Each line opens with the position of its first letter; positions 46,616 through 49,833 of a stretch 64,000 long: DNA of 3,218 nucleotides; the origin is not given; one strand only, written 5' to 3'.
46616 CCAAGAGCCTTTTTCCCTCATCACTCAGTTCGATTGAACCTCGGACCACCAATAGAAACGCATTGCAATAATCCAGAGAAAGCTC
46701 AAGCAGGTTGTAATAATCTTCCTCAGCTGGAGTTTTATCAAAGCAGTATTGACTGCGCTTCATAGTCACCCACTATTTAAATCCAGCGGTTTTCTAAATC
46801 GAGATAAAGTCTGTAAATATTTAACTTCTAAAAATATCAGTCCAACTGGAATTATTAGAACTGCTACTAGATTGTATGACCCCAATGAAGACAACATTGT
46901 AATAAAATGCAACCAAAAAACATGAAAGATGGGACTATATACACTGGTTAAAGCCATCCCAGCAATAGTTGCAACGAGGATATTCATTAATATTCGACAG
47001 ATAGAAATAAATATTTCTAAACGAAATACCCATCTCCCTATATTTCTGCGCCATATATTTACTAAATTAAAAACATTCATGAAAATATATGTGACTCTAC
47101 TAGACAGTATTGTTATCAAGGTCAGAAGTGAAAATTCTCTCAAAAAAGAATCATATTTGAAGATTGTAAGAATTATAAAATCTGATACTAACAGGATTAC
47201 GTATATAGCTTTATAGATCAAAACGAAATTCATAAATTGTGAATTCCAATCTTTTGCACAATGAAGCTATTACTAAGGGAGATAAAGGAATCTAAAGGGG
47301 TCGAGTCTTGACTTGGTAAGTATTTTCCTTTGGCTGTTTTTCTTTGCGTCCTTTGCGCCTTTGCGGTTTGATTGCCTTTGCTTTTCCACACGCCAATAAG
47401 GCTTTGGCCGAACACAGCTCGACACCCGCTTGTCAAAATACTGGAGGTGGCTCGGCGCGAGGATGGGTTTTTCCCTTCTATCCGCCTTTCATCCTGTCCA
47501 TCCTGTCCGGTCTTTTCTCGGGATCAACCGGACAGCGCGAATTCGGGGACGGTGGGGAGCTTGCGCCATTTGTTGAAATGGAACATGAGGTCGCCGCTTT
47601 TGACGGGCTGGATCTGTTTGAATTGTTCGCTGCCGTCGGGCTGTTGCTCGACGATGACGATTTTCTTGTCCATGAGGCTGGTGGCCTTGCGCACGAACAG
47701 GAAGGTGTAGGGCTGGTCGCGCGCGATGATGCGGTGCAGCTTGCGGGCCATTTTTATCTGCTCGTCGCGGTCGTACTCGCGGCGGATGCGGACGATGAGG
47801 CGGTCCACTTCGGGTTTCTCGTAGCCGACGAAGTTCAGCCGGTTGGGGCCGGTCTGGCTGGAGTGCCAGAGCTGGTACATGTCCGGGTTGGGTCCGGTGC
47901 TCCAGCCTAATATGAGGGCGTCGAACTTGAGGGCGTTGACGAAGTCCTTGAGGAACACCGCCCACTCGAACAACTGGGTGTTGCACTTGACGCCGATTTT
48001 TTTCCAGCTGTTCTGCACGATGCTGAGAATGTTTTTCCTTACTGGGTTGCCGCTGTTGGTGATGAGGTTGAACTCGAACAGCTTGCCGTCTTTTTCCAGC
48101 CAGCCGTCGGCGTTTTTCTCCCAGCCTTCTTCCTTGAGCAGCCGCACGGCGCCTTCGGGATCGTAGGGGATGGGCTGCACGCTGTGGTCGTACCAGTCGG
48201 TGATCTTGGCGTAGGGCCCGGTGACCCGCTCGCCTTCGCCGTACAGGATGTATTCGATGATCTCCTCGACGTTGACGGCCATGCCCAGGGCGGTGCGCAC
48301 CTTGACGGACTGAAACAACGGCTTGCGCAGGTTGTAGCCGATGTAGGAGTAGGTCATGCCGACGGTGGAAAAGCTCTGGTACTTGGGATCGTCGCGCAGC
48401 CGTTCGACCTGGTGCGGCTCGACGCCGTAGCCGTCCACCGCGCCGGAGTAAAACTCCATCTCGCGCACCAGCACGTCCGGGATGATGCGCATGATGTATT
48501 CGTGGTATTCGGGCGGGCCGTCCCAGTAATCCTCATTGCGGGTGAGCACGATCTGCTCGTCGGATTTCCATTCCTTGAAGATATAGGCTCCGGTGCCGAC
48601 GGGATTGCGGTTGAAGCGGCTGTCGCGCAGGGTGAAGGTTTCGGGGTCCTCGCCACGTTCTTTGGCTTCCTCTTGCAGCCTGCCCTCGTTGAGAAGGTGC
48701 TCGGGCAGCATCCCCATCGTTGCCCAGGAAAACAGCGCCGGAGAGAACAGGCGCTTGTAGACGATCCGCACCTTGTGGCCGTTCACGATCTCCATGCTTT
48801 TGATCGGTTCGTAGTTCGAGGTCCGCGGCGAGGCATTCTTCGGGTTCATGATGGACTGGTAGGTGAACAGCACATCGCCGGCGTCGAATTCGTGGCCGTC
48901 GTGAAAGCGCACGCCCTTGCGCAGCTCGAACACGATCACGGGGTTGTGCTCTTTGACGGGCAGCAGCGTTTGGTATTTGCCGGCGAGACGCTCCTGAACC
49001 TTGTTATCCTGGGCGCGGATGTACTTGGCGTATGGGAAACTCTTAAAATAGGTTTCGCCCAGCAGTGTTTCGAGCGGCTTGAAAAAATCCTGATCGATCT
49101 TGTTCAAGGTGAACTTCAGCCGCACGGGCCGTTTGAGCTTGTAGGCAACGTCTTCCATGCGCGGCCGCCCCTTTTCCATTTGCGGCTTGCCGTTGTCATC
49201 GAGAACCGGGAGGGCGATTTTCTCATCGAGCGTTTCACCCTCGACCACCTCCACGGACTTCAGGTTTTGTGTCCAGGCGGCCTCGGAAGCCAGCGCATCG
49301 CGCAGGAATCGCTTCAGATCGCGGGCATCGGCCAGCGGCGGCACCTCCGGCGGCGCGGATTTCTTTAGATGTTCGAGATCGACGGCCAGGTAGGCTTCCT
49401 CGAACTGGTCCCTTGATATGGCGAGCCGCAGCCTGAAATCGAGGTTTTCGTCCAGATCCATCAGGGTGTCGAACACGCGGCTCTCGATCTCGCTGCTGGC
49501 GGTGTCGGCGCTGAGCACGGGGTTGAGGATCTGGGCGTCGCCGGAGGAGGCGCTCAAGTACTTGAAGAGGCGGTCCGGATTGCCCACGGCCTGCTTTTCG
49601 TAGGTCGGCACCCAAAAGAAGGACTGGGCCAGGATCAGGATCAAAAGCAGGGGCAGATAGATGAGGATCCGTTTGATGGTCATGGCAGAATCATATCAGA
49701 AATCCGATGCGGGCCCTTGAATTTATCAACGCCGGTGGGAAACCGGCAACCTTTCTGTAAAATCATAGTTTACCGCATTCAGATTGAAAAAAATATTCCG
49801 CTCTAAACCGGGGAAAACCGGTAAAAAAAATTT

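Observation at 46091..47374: AT-rich two-gene cassette with 31-bp terminal inverted repeats and a 6-bp target-site-duplication-like repeat, but no transposase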

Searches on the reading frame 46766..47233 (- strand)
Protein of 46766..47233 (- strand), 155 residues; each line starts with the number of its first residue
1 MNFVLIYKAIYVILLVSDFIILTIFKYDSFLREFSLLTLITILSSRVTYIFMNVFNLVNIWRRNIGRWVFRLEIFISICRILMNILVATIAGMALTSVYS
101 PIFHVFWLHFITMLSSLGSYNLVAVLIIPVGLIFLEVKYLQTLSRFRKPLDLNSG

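Call 7: search_protein_families(library=pfam, proteins=[window:46766-47233:-], max_evalue=1)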
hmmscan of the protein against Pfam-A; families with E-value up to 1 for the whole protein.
window:46766-47233:- (155 aa): 0 families

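Call 8: search_protein_families(library=padloc, proteins=[window:46766-47233:-], max_evalue=1)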
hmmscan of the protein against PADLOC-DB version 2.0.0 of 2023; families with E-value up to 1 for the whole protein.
window:46766-47233:- (155 aa): 0 families

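Call 9: search_protein_families(library=ncbifam, proteins=[window:46766-47233:-], max_evalue=1)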
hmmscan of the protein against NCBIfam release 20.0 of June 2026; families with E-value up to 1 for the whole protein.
window:46766-47233:- (155 aa): 0 families

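Call 21: find_homologous_proteins(query=window:46766-47233:-, max_evalue=0.001)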
Query window:46766-47233:-: 56 candidates shared short words with the query, none scored E <= 0.001.

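Call 53: search_protein_representatives(protein=window:46766-47233:-)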
Query: 155 residues. Proteins with E-value up to 0.001 (for the whole library): 6; up to 1e-10: 0; up to 1e-30: 0. The best 6 are listed.
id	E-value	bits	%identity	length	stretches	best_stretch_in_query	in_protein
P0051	4.5e-09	53.1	33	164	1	1-145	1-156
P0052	1.7e-07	48.1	32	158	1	1-143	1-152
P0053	1.8e-05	41.5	29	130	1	14-124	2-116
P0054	2.6e-05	40.9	31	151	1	1-150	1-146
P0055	1.0e-04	39.0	34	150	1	1-150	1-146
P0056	3.3e-04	37.4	32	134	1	42-145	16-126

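Call 56: find_encoding_contigs(protein=P0051, flank=4000, max_places=3)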
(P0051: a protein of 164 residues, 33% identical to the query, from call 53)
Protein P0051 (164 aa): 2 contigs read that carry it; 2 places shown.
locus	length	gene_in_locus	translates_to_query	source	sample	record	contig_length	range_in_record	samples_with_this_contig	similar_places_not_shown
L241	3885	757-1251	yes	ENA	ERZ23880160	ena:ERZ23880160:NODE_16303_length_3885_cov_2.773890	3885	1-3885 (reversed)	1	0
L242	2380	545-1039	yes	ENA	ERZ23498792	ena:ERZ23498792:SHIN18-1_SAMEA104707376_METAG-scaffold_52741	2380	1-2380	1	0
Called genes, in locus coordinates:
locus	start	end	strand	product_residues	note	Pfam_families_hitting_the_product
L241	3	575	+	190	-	?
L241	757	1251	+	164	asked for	-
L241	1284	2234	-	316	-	PF03781:FGE-sulfatase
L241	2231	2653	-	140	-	PF07719:TPR_2 (faint), PF13181:TPR_8 (faint), PF13428:TPR_14 (faint), PF13414:TPR_11 (weak), PF13432:TPR_16, PF00515:TPR_1 (weak), PF13414:TPR_11, PF13431:TPR_17 (weak), +1 more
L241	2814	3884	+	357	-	?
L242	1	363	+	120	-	?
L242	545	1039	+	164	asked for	-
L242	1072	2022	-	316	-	PF03781:FGE-sulfatase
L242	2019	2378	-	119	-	?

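Call 59: find_encoding_contigs(protein=P0052, flank=4000, max_places=3)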
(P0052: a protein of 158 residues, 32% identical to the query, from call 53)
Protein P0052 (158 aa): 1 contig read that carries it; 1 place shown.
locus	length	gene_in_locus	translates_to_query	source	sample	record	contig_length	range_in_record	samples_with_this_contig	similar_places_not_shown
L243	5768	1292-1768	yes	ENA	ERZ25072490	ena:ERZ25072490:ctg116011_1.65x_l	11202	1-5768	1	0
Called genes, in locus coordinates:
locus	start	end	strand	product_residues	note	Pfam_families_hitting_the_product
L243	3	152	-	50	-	?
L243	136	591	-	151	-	-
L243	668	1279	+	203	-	PF25023:TEN_YD-shell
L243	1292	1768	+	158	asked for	-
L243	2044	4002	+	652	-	PF25023:TEN_YD-shell, PF05593:RHS_repeat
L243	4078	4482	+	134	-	-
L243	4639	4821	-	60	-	-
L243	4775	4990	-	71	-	-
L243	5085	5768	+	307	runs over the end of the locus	PF25023:TEN_YD-shell, PF05593:RHS_repeat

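Call 60: find_encoding_contigs(protein=P0054, flank=4000, max_places=3)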
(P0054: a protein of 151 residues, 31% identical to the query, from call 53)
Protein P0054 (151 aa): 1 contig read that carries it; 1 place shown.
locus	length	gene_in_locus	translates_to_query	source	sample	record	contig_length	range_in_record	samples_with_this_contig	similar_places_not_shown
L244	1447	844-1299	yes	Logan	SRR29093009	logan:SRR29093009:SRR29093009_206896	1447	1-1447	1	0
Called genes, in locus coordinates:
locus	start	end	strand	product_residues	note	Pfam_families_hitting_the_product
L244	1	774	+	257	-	?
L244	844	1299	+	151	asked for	-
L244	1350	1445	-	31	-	?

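Call 61: find_encoding_contigs(protein=P0055, flank=4000, max_places=3)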
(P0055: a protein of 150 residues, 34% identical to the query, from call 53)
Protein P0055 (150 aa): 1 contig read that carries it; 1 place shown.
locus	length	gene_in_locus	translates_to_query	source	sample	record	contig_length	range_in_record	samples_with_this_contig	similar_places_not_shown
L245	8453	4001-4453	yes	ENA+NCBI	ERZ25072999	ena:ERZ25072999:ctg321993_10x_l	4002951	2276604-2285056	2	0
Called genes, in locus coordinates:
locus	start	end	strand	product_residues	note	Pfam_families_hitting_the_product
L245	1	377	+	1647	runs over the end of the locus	-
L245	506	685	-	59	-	-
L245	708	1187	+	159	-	-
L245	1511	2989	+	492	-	PF24517:CBM96, PF21300:LbR_Ice_bind (faint)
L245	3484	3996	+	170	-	PF02517:Rce1-like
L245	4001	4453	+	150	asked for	-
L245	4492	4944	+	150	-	-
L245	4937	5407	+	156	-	PF14081:DUF4262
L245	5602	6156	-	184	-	-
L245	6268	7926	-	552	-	PF13424:TPR_12, PF24885:TPR_NPHP3, PF00515:TPR_1, PF13424:TPR_12, PF00515:TPR_1, PF13424:TPR_12, PF24885:TPR_NPHP3, PF13424:TPR_12, +23 more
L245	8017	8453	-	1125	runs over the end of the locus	PF00264:Tyrosinase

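Call 64: search_protein_families(library=pfam, proteins=[L244:1-774:+, L243:614-1279:+, L245:4492-4944:+, L245:4937-5407:+, L245:3484-3996:+, L245:708-1187:+], max_evalue=0.1)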
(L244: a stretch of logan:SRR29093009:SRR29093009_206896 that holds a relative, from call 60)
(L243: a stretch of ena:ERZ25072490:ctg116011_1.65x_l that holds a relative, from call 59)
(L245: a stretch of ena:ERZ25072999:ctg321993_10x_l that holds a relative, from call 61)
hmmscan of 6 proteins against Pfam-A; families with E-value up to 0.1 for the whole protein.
L244:1-774:+ (257 aa): 2 families
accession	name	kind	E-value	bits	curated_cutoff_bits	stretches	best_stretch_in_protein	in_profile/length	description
PF17810.6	Arg_decarb_HB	-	3.2e-21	75.9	23.3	1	2-69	15-83/84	Arginine decarboxylase helical bundle domain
PF17944.6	Arg_decarbox_C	-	1.3e-15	58.1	23.3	1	198-251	1-51/51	Arginine decarboxylase C-terminal helical extension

L243:614-1279:+ (221 aa): 1 family
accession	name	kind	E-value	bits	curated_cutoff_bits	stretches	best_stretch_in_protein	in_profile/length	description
PF25023.1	TEN_YD-shell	-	3.5e-12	45.7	50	1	3-70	799-866/909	Teneurin YD-shell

L245:4492-4944:+ (150 aa): 0 families

L245:4937-5407:+ (156 aa): 1 family
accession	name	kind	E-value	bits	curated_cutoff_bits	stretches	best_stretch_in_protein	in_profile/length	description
PF14081.11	DUF4262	-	2.8e-36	125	28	1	11-134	1-126/127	Domain of unknown function (DUF4262)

L245:3484-3996:+ (170 aa): 1 family
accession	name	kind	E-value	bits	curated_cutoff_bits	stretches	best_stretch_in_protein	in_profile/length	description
PF02517.21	Rce1-like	-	3.2e-13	50.2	22.4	1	77-164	4-92/93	Type II CAAX prenyl endopeptidase Rce1-like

L245:708-1187:+ (159 aa): 0 families

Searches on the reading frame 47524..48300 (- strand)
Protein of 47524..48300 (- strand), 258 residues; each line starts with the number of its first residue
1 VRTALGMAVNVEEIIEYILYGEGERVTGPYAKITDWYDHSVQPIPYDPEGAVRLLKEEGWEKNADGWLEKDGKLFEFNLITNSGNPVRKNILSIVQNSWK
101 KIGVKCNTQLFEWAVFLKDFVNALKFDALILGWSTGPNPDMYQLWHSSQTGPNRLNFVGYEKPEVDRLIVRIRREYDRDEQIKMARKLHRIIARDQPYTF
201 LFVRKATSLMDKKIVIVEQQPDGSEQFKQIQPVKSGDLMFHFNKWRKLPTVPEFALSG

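Call 80: find_related_loci(query=window:47524-48300:-, collection=metagenome_contigs, flank=4000)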
Query window:47524-48300:- (258 aa) in metagenome_contigs; peptide patterns used: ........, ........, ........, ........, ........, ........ (x = any residue, [..] = any of these).
78 stretches matched a pattern; 37 encode a relative of the query (tblastn E <= 1e-3); 37 distinct loci.
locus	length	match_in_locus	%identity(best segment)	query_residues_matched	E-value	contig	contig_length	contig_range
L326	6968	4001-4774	73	1-258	9e-138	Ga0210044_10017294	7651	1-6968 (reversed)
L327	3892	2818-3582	73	1-255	5e-141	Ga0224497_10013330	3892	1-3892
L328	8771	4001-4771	74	1-257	6e-137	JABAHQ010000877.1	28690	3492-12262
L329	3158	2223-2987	74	1-255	1e-141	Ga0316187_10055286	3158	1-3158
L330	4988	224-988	74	1-255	3e-136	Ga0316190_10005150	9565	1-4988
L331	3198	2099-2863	73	1-255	4e-141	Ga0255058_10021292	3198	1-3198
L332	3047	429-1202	71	1-258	1e-138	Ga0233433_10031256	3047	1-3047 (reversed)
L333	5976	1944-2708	72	1-255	4e-133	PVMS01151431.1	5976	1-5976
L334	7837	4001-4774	70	1-258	2e-132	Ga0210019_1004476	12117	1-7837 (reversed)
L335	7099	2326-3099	70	1-258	2e-132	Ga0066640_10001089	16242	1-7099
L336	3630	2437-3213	69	1-258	1e-135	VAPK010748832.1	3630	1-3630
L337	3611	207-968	71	1-254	3e-134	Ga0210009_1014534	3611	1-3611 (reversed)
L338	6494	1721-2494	69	1-258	1e-128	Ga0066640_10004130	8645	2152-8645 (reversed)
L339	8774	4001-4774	69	1-258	1e-128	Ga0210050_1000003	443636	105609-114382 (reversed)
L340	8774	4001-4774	69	1-258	1e-128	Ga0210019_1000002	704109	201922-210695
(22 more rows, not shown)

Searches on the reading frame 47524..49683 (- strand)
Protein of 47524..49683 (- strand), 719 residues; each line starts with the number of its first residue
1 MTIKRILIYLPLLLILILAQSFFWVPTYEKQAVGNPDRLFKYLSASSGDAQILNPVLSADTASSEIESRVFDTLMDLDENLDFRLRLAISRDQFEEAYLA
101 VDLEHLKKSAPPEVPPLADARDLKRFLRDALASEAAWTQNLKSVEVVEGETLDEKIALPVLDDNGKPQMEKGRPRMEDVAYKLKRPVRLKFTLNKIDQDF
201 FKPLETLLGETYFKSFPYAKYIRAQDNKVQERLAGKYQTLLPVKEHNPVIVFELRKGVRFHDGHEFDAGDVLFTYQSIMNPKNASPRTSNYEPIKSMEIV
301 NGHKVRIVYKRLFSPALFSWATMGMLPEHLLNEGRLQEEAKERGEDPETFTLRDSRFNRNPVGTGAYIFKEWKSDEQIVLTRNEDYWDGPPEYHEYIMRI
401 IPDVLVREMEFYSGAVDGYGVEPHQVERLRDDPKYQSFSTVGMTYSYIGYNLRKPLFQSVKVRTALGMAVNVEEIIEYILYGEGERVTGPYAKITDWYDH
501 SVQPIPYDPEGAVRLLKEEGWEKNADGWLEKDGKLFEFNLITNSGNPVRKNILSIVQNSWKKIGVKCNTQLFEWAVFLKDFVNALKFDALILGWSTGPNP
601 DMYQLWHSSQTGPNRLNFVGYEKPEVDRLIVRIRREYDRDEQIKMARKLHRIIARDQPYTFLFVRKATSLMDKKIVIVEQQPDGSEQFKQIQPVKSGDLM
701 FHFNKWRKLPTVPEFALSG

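Call 7: search_protein_families(library=pfam, proteins=[window:47524-49683:-], max_evalue=1)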
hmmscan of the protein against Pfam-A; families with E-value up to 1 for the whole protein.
window:47524-49683:- (719 aa): 2 families
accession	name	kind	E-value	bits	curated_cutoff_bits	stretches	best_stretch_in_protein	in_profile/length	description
PF00496.27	SBP_bac_5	-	5.3e-80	269.7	32.4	1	248-611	17-363/368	Bacterial extracellular solute-binding proteins, family 5 Middle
PF12408.13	DUF3666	-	0.34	10.7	25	0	192-216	9-31/47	Ribose-5-phosphate isomerase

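Call 29: find_related_loci(query=window:47524-49683:-, collection=genome_contigs, flank=6000)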
Query window:47524-49683:- (719 aa) in genome_contigs; peptide patterns used: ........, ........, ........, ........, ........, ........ (x = any residue, [..] = any of these).
261 stretches matched a pattern; 209 encode a relative of the query (tblastn E <= 1e-3); the best 80 are kept; 80 distinct loci.
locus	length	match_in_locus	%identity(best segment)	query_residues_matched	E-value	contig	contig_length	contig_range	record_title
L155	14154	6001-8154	84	1-719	0e+0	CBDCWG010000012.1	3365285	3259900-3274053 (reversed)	MAG: Nitrospinales bacterium isolate a2619a5f-0194-4d6d-9150-7445cf304463 genome assembly, contig: contig_12, whole geno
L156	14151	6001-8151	65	1-719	0e+0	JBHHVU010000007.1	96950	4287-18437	MAG: Nitrospinaceae bacterium isolate S.4.sp1_bin.35 NODE_24_length_96950_cov_9.077940, whole genome shotgun sequence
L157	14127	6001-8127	64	1-716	0e+0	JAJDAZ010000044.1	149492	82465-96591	MAG: Nitrospinaceae bacterium isolate OFTM191 OFTM191_43, whole genome shotgun sequence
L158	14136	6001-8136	64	1-716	0e+0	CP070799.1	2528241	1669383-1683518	MAG: Nitrospinaceae bacterium isolate bin1391 chromosome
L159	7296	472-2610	63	1-716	0e+0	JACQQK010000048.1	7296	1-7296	MAG: Nitrospinota bacterium isolate NC_groundwater_1331_Ag_S-0.2um_58_131 S_p2_S4_coassembly_k141_616195, whole genome s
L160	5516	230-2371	61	1-719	0e+0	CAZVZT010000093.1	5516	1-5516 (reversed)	MAG TPA_asm: uncultured Nitrospinaceae bacterium isolate SRP308112_co1_22 genome assembly, contig: NODE_29925_length_551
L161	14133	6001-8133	62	1-716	0e+0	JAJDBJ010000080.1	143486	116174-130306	MAG: Nitrospinaceae bacterium isolate OFTM368 OFTM368_79, whole genome shotgun sequence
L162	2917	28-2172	61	1-719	0e+0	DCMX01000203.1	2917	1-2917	MAG TPA_asm: Candidatus Marinimicrobia bacterium UBA1611 UBA1611_contig_27181, whole genome shotgun sequence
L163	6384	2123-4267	61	1-719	0e+0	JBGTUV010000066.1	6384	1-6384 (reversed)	MAG: Candidatus Nitromaritima sp. isolate WDNA14_bin.3.strict NODE_66_length_6384_cov_0.569600, whole genome shotgun seq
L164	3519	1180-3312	61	1-716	0e+0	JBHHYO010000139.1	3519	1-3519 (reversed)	MAG: Nitrospinales bacterium isolate Maj_2_bin.45 NODE_17581_length_3519_cov_11.198614, whole genome shotgun sequence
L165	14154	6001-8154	62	1-719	0e+0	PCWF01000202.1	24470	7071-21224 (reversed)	MAG: Nitrospinae bacterium CG11_big_fil_rev_8_21_14_0_20_56_8 CG11_8_21_14_0.20_scaffold_2528_c, whole genome shotgun se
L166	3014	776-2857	60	1-719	0e+0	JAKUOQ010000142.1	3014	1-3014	MAG: Nitrospinales bacterium isolate ALOHA_A2.0_37 A2.0-Nitrospinales-1_142, whole genome shotgun sequence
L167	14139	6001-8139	63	1-716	0e+0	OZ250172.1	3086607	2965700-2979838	MAG: Nitrospinaceae bacterium isolate cd866322-5d00-4b03-892d-fccb04dfdca5 genome assembly, chromosome: 1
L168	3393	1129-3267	62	1-716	0e+0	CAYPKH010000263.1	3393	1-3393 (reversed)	MAG TPA_asm: uncultured Nitrospina sp. isolate binchicken_co61_41 genome assembly, contig: NODE_10158_length_3393_cov_9.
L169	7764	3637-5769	60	1-715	0e+0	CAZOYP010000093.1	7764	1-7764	MAG TPA_asm: uncultured Nitrospinaceae bacterium isolate SRP077602_co4_681 genome assembly, contig: NODE_18199_length_77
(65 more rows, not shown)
